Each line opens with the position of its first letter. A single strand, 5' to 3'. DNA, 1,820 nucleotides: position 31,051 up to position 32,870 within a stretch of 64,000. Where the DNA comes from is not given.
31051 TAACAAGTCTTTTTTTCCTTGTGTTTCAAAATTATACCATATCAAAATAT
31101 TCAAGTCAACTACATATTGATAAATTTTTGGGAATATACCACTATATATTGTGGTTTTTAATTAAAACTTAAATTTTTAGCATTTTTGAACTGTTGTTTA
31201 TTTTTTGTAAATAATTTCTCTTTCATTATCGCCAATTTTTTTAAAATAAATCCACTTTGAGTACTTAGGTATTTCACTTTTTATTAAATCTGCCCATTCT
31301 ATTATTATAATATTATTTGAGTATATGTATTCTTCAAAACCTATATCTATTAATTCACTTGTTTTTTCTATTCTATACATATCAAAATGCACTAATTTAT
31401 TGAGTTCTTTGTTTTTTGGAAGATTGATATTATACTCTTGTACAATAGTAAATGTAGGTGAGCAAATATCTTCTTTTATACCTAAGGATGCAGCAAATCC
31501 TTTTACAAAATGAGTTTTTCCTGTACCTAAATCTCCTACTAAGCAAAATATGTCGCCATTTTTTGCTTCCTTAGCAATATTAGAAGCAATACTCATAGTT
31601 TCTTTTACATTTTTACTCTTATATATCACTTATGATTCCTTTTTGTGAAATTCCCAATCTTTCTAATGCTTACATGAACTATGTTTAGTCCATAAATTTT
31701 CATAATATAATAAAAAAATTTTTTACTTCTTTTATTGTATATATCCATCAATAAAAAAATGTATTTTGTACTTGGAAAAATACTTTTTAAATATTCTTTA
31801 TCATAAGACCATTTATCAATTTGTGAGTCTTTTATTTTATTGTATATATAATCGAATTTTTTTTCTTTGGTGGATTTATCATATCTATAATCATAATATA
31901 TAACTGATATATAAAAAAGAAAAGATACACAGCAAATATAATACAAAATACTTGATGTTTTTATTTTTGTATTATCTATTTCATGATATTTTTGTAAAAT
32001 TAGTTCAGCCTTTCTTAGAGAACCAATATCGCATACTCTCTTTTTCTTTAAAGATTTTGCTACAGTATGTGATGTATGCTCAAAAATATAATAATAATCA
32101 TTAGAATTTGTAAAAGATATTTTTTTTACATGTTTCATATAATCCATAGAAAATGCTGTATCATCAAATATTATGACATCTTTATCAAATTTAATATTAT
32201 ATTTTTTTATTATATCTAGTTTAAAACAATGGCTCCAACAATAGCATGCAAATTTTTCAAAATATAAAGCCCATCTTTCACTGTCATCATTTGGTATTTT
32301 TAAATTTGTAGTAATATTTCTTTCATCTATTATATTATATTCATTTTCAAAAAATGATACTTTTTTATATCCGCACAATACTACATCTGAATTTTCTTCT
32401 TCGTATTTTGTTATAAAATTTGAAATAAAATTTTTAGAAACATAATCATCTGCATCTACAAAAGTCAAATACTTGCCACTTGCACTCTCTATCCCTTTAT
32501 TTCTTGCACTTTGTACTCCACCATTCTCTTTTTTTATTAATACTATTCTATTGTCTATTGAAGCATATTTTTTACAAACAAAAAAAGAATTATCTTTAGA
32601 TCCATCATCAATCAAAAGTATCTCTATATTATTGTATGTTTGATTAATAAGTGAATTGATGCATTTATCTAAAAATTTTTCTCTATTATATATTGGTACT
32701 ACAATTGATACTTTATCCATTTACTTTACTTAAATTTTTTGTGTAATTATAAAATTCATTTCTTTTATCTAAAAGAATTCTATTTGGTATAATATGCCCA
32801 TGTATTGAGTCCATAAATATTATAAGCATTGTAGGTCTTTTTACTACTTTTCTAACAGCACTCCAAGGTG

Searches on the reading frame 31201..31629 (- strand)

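Call 74: search_protein_families(library=pfam, proteins=[window:31201-31629:-], max_evalue=0.001)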
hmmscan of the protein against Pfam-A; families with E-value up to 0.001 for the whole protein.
window:31201-31629:- (143 aa): 1 family
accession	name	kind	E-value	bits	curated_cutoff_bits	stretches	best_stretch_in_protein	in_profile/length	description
PF02367.23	TsaE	-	2.5e-37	128.1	26.6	1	6-138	2-127/128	Threonylcarbamoyl adenosine biosynthesis protein TsaE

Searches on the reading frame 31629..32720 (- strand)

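Call 74: search_protein_families(library=pfam, proteins=[window:31629-32720:-], max_evalue=0.001)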
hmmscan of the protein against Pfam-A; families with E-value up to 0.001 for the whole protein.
window:31629-32720:- (364 aa): 3 families
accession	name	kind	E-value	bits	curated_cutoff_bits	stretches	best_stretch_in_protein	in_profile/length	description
PF00535.33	Glycos_transf_2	-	4.2e-38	131.4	23.3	1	5-148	1-142/168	Glycosyl transferase family 2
PF10111.15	Glyco_tranf_2_2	-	8.1e-10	39.1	27.3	1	5-99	1-99/276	Glycosyltransferase like family 2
PF13641.12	Glyco_tranf_2_3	-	5.3e-09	36.9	27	1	4-101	3-106/230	Glycosyltransferase like family 2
